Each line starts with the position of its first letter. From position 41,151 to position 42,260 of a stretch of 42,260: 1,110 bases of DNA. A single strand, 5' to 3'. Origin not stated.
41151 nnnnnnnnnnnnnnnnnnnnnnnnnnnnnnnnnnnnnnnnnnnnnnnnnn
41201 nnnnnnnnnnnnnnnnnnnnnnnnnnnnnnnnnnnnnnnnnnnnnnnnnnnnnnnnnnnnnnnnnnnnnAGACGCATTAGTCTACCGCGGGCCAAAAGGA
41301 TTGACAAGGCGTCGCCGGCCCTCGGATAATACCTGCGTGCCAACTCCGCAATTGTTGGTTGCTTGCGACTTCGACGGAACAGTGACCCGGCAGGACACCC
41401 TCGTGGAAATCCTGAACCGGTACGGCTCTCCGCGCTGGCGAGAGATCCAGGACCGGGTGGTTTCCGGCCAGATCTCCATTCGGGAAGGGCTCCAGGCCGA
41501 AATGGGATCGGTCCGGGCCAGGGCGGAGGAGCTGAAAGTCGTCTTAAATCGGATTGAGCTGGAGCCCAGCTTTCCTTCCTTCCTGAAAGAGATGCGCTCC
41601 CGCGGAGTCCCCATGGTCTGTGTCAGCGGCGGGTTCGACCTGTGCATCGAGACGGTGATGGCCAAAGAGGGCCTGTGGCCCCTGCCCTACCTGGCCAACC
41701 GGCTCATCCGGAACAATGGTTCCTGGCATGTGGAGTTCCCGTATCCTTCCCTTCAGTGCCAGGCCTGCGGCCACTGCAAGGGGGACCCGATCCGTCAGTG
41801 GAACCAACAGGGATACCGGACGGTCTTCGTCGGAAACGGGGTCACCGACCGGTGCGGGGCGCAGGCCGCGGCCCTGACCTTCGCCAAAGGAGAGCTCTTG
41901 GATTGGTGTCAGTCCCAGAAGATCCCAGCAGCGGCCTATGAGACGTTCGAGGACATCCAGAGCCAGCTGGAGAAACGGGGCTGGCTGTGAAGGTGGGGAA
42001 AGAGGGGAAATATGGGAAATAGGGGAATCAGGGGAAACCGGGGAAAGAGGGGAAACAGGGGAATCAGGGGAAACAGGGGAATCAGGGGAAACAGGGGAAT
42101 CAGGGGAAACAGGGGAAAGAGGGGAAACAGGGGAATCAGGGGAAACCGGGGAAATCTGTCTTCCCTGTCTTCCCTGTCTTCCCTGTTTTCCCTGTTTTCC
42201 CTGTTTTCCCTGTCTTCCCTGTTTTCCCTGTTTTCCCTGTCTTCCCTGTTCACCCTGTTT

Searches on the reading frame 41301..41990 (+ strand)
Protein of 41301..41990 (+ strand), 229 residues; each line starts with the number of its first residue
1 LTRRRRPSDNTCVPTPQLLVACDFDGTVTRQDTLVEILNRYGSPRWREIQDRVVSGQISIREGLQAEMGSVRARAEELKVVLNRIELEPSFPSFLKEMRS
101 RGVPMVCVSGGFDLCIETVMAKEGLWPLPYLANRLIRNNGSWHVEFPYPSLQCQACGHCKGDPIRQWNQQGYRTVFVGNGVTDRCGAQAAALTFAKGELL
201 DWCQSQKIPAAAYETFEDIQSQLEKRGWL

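Call 18: find_encoding_contigs(protein=window:41301-41990:+, flank=10000, max_places=6)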
Protein window:41301-41990:+ (229 aa): no gene with exactly this product is on record in the collection.

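Call 40: search_protein_families(library=pfam, proteins=[window:41301-41990:+])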
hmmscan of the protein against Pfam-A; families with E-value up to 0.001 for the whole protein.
window:41301-41990:+ (229 aa): 3 families
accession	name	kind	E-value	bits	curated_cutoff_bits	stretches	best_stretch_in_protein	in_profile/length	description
PF12710.13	HAD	-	4.5e-11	44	27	1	20-185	1-186/189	haloacid dehalogenase-like hydrolase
PF06888.18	Put_Phosphatase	-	8.2e-07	29.1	27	1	19-187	2-185/234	Putative Phosphatase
PF00702.32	Hydrolase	-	7.4e-05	23.7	26.4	1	19-190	3-190/191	haloacid dehalogenase-like hydrolase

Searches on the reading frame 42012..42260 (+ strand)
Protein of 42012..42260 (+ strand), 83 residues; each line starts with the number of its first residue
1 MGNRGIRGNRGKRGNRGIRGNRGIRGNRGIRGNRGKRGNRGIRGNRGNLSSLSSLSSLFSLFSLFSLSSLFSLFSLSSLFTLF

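Call 31: find_homologous_proteins(query=window:42012-42260:+, max_evalue=10)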
Query seq(83 aa) (83 aa): 8 proteins with E <= 10 among 8000 candidates.
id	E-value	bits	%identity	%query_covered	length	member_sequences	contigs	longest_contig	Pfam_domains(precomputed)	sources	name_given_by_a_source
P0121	8.2e-5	40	40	96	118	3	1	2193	-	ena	-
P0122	3.7e-3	35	54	42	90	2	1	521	-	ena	-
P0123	2.0e-2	33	69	35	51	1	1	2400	-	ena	-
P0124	4.9e-1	28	52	40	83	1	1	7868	PF01391.24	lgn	-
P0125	5.3e-1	28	34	78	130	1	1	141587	-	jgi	jgi:hypothetical protein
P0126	8.3e-1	28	50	7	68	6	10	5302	PF01391.24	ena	-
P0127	1.1e+0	27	41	20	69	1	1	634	-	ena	-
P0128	2.6e+0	26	58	37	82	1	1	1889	-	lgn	-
